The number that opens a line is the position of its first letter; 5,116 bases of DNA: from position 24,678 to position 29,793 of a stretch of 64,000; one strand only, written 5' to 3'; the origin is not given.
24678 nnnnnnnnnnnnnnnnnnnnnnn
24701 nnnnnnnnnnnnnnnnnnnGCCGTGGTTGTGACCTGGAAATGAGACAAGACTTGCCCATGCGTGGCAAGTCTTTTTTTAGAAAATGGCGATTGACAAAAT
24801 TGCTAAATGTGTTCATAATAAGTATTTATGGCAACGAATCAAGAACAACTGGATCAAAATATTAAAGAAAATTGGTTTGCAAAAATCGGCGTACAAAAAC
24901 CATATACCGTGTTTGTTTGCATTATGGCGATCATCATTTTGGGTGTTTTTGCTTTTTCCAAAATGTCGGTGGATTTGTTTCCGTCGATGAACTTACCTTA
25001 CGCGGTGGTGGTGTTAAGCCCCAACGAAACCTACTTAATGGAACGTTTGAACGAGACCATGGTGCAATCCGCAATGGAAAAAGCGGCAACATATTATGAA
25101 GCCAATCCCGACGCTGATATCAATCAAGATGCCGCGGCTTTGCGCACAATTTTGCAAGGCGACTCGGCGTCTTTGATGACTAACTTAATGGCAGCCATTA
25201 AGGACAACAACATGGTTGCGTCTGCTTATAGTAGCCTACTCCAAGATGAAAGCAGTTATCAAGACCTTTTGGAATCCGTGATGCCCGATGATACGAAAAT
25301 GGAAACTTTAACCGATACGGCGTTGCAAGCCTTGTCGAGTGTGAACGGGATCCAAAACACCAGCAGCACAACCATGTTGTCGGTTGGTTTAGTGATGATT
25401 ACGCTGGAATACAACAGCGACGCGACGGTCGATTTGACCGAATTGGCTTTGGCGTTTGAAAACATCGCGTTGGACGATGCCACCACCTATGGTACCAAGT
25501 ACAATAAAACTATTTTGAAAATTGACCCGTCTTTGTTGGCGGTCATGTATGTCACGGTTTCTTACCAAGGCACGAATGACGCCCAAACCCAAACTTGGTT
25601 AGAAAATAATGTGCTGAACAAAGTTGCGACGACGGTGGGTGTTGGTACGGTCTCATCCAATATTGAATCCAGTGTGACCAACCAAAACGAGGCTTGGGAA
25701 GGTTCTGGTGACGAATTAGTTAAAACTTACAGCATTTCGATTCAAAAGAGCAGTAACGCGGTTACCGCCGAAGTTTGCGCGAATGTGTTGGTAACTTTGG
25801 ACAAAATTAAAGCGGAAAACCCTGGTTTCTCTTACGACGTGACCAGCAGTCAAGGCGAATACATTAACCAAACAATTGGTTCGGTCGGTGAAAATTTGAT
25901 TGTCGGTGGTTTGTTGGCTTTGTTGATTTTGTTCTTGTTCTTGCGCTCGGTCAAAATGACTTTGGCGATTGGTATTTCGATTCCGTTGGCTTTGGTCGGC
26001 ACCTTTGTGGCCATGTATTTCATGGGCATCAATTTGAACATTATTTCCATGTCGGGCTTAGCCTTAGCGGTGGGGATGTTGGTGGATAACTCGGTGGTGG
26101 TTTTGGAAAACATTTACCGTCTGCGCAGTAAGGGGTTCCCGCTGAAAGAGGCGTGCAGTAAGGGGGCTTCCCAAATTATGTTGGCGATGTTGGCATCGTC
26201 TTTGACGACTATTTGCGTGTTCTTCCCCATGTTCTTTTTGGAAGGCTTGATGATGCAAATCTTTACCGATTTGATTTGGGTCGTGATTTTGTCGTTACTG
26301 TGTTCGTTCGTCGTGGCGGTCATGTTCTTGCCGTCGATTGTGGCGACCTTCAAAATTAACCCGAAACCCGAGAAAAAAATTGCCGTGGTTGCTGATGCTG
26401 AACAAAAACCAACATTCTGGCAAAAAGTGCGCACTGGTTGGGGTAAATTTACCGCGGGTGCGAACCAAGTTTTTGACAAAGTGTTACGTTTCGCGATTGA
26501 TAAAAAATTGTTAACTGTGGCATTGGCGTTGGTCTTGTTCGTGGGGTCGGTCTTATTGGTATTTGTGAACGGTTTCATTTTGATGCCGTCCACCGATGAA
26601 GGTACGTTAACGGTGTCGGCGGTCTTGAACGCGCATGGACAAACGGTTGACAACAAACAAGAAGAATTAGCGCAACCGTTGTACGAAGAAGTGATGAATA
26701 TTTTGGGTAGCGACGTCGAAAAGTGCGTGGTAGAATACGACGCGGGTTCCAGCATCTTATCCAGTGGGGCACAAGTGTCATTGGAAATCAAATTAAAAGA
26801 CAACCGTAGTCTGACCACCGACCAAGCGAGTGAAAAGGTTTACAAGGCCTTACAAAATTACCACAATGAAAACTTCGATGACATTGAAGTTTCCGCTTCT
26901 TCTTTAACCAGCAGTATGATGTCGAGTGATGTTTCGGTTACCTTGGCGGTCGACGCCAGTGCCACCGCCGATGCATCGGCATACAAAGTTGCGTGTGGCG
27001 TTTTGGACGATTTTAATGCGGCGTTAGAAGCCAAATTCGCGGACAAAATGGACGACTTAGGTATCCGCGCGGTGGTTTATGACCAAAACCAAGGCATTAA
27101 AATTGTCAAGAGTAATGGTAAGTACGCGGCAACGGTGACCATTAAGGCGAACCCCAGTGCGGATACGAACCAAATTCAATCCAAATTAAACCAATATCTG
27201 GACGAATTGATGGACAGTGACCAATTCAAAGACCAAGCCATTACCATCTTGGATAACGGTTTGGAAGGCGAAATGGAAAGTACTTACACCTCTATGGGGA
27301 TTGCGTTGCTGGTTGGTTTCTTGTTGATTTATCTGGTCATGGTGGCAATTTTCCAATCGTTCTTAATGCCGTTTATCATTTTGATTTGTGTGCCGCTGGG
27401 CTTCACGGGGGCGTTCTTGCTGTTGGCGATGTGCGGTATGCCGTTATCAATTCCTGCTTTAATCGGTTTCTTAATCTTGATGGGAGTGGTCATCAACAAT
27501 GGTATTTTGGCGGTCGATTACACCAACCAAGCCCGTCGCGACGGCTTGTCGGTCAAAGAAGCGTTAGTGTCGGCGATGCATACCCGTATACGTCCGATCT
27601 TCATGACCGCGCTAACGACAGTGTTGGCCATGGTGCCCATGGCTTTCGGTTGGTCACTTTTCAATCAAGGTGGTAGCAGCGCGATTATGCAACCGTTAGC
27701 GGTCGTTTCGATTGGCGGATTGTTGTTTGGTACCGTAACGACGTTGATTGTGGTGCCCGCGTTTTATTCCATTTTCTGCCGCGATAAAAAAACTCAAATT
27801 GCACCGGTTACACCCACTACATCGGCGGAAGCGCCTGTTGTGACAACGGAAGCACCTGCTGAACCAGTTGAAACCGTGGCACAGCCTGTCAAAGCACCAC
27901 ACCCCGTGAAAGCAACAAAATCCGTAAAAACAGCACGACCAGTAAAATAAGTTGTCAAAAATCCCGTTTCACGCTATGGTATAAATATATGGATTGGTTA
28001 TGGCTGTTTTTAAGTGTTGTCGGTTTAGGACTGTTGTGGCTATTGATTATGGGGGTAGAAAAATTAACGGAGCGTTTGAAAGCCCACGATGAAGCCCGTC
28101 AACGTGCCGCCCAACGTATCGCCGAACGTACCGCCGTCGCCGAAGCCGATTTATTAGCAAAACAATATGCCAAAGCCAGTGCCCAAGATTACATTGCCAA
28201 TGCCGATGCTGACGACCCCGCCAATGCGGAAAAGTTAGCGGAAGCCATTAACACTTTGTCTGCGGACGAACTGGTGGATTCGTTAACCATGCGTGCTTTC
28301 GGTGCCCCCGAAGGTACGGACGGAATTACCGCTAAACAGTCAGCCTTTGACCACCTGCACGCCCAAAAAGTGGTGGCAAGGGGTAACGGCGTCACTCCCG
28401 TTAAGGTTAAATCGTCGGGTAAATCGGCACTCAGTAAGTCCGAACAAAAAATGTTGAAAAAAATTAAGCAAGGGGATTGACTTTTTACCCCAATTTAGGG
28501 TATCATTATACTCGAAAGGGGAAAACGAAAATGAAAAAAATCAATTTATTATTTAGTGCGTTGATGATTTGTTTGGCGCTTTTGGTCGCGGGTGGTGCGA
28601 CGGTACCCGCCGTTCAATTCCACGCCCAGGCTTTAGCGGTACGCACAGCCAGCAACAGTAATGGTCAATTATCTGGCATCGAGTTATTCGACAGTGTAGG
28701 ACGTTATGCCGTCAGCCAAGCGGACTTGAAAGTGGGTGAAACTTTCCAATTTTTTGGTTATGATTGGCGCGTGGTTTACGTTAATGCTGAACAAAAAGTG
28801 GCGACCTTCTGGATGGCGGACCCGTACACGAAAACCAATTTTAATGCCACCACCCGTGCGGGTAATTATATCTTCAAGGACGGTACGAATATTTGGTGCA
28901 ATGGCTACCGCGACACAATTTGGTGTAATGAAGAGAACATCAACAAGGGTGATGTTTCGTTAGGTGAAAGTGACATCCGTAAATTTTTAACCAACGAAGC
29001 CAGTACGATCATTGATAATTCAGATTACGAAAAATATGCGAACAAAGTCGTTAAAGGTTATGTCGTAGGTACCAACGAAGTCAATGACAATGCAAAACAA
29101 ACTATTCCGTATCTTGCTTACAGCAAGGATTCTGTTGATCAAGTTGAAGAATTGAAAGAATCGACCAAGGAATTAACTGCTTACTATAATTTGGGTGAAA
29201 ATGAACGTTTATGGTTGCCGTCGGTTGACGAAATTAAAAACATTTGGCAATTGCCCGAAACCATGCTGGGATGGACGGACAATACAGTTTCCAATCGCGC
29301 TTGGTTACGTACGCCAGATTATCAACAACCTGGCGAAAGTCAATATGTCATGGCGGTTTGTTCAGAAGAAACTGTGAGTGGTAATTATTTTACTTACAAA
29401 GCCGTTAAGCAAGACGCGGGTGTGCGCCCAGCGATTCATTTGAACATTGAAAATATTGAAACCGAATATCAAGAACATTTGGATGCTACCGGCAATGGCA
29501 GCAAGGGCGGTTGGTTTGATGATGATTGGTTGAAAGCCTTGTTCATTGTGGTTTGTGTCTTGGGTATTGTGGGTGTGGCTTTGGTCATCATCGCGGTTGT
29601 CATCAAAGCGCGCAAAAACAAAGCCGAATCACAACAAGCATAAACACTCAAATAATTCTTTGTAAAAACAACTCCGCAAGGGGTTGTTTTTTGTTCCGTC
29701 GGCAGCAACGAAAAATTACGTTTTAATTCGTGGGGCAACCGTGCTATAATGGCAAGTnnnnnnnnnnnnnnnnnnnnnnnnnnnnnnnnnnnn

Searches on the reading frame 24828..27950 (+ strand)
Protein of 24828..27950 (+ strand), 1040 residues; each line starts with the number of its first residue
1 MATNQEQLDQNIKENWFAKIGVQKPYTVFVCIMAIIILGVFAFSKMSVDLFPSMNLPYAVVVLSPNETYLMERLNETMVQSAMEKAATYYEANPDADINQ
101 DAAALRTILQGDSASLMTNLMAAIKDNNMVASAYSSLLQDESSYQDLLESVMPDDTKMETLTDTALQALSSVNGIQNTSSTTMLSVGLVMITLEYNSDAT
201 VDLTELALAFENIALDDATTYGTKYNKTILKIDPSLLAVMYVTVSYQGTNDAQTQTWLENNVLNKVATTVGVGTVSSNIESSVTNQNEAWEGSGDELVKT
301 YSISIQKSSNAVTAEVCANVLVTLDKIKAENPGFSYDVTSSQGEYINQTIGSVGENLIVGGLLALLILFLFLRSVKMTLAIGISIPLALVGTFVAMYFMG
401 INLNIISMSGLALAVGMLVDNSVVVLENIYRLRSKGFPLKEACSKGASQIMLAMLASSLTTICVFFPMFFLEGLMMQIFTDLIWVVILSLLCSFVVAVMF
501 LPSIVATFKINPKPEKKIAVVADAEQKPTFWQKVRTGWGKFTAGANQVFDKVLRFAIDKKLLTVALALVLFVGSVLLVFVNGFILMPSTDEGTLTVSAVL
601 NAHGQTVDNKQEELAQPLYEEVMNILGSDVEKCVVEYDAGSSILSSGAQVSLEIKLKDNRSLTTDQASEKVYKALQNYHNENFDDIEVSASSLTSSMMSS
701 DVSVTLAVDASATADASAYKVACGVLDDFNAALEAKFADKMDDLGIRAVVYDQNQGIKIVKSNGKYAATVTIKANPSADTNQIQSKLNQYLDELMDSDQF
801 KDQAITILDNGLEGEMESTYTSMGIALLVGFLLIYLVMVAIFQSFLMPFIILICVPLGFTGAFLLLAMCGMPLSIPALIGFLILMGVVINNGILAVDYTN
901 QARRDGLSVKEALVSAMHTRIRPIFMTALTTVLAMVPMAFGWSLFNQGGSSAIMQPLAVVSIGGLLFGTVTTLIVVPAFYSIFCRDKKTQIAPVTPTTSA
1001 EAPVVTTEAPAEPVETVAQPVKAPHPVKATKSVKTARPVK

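Call 13: search_protein_families(library=pfam, proteins=[window:24828-27950:+], max_evalue=0.00001)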
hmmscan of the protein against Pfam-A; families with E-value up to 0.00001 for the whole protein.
window:24828-27950:+ (1040 aa): 2 families
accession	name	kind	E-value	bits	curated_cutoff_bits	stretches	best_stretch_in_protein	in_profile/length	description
PF00873.25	ACR_tran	-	1.7e-111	374.1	28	2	300-699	279-663/1021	AcrB/AcrD/AcrF family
PF03176.21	MMPL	-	8.9e-11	41.7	20.5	1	740-986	70-305/333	MMPL family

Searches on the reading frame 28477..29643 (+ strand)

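Call 4: search_protein_families(library=pfam, proteins=[window:28477-29643:+], max_evalue=0.1)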
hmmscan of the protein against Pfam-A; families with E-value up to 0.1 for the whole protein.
window:28477-29643:+ (388 aa): 2 families
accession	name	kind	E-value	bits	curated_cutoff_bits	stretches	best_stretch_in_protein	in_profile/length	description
PF19789.6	DUF6273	-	0.00022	21.5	23.5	1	156-323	27-171/172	Domain of unknown function (DUF6273)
PF17638.7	UL42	-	0.022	15.2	25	1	335-382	68-116/125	HCMV UL42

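Call 53: search_protein_families(library=ncbifam, proteins=[window:28477-29643:+], max_evalue=0.01)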
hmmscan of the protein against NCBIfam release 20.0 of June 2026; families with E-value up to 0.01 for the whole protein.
window:28477-29643:+ (388 aa): 0 families
